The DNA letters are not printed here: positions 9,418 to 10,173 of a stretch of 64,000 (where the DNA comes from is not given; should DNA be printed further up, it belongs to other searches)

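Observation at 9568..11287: NOX/ferric-reductase-like flavocytochrome translationally coupled to a cytochrome b5 domain protein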

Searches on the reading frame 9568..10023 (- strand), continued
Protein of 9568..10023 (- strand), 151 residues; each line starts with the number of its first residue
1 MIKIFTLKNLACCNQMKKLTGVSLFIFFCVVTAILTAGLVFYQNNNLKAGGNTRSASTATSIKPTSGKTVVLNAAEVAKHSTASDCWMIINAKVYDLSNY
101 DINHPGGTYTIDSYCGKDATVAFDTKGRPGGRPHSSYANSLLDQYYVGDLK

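Call 57: fold_search(model_id=the predicted structure, library=pdb)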
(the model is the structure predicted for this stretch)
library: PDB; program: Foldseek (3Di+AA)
matches with E <= 10: 80; with E <= 0.001: 66
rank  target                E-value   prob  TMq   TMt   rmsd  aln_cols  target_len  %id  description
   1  1cxy                  6.6e-10  1.00  0.58  0.96   1.0        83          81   43  STRUCTURE AND CHARACTERIZATION OF ECTOTHIORHODOSPIRA VACUOLATA CYTOCHROME B558, A PROKARYOTIC HOMOLOGUE OF CYTOCHROME B5 (released 1999-09-10)
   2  1lj0_D                1.2e-09  1.00  0.56  0.87   1.3        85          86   34  Structure of quintuple mutant of the rat outer mitocondrial cytochrome b5. (released 2002-11-20)
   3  2i89_C                1.3e-09  1.00  0.55  0.87   1.5        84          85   36  Structure of septuple mutant of Rat Outer Mitochondrial Membrane Cytochrome B5 (released 2006-10-31)
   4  3mus_A                1.5e-09  1.00  0.56  0.89   1.3        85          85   36  2A Resolution Structure of Rat Type B Cytochrome b5 (released 2011-04-13)
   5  1icc_A                1.6e-09  1.00  0.55  0.85   1.2        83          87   37  RAT OUTER MITOCHONDRIAL MEMBRANE CYTOCHROME B5 (released 2001-09-19)
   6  1awp_A                1.8e-09  1.00  0.54  0.85   1.2        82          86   38  RAT OUTER MITOCHONDRIAL MEMBRANE CYTOCHROME B5 (released 1998-10-28)
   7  1icc_C                2.6e-09  1.00  0.54  0.88   1.2        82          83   38  RAT OUTER MITOCHONDRIAL MEMBRANE CYTOCHROME B5 (released 2001-09-19)
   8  2i89_D                2.7e-09  1.00  0.56  0.88   1.3        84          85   36  Structure of septuple mutant of Rat Outer Mitochondrial Membrane Cytochrome B5 (released 2006-10-31)
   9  3mus_B                3.1e-09  1.00  0.56  0.87   1.4        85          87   36  2A Resolution Structure of Rat Type B Cytochrome b5 (released 2011-04-13)
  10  2ibj                  3.4e-09  1.00  0.57  0.88   1.5        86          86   38  Structure of House Fly Cytochrome B5 (released 2007-02-27)
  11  3ner_A                3.4e-09  1.00  0.55  0.82   1.7        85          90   33  Structure of Human Type B Cytochrome b5 (released 2011-05-25)
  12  1lj0_C                3.6e-09  1.00  0.54  0.83   1.2        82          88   35  Structure of quintuple mutant of the rat outer mitocondrial cytochrome b5. (released 2002-11-20)
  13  1eue_A                3.8e-09  1.00  0.55  0.86   1.2        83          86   37  RAT OUTER MITOCHONDRIAL MEMBRANE CYTOCHROME B5 (released 2001-04-04)
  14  2i89_A                3.8e-09  1.00  0.55  0.82   1.2        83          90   36  Structure of septuple mutant of Rat Outer Mitochondrial Membrane Cytochrome B5 (released 2006-10-31)
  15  1b5m                  4.4e-09  1.00  0.56  0.89   1.2        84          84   37  RAT OUTER MITOCHONDRIAL MEMBRANE CYTOCHROME B5 (released 1997-03-12)
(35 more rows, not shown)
